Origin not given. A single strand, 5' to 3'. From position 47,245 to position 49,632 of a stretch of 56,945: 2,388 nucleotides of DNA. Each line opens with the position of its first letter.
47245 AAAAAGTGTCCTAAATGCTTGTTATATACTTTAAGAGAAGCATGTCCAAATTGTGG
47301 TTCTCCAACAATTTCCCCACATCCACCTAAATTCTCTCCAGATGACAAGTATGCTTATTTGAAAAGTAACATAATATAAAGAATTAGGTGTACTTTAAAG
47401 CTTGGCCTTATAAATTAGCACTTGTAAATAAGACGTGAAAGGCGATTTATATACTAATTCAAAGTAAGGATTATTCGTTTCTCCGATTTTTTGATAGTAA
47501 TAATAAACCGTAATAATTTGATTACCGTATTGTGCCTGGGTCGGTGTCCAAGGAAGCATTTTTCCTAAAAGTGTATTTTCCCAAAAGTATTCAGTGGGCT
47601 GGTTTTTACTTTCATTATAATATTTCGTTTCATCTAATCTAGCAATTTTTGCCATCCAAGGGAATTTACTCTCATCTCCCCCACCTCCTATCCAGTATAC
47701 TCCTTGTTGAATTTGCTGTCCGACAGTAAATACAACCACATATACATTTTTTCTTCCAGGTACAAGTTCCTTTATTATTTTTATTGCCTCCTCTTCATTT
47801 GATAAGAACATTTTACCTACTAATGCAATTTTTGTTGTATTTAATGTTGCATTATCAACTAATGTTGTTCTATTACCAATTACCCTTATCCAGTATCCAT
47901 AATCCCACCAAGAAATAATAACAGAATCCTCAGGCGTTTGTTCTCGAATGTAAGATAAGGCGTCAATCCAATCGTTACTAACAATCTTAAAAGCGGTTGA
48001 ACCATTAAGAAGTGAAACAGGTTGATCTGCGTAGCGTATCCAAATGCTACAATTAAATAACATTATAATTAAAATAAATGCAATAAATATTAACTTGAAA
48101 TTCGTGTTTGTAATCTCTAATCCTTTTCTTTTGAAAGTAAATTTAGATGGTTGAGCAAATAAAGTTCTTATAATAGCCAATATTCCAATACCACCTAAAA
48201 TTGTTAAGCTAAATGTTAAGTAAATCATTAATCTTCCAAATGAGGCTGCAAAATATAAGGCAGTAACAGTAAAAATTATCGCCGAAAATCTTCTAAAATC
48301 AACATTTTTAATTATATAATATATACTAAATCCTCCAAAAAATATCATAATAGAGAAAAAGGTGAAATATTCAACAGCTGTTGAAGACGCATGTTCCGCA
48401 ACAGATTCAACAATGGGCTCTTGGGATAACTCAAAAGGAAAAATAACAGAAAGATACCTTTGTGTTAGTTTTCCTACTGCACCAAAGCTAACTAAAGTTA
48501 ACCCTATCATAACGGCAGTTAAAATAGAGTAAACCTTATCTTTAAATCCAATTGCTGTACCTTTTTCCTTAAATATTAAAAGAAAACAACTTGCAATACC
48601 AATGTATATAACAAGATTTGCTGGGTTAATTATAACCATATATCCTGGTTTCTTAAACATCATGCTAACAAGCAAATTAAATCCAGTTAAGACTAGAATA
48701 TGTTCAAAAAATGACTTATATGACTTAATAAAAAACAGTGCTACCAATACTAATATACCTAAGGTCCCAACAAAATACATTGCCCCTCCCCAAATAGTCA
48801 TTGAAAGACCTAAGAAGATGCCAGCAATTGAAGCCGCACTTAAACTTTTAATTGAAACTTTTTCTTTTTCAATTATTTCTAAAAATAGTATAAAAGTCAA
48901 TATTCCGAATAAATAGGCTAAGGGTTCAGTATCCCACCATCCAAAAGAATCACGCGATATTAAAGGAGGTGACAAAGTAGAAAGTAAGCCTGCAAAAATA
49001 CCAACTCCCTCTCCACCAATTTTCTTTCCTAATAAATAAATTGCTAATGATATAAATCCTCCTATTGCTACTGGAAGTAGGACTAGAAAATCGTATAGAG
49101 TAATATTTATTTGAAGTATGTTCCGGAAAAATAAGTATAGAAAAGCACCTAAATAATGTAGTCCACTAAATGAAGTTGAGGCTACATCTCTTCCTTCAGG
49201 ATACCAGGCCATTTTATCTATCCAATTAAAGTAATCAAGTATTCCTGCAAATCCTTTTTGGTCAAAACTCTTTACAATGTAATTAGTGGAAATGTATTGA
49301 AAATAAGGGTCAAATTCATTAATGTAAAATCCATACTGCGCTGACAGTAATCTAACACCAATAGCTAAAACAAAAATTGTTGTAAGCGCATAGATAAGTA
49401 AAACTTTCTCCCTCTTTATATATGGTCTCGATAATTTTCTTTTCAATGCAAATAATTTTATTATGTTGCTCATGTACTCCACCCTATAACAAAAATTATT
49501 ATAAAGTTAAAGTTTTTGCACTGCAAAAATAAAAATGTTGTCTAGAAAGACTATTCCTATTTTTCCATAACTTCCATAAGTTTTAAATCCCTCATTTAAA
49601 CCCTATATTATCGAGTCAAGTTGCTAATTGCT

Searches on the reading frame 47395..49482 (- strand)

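Call 9: search_protein_families(library=pfam, proteins=[window:47395-49482:-], max_evalue=0.001)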
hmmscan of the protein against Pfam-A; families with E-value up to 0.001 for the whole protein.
window:47395-49482:- (695 aa): 3 families
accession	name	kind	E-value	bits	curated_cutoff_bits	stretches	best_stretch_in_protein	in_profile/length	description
PF02516.20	STT3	-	1.7e-23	84.2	24.5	1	49-427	24-402/405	Oligosaccharyl transferase STT3, N-terminal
PF21436.2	STT3-PglB_core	-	1.4e-07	32.6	23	1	519-571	2-54/131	STT3/PglB/AglB core domain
PF22627.1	AglB_core-like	-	4.1e-05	24.3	27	1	514-572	38-98/111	AglB core domain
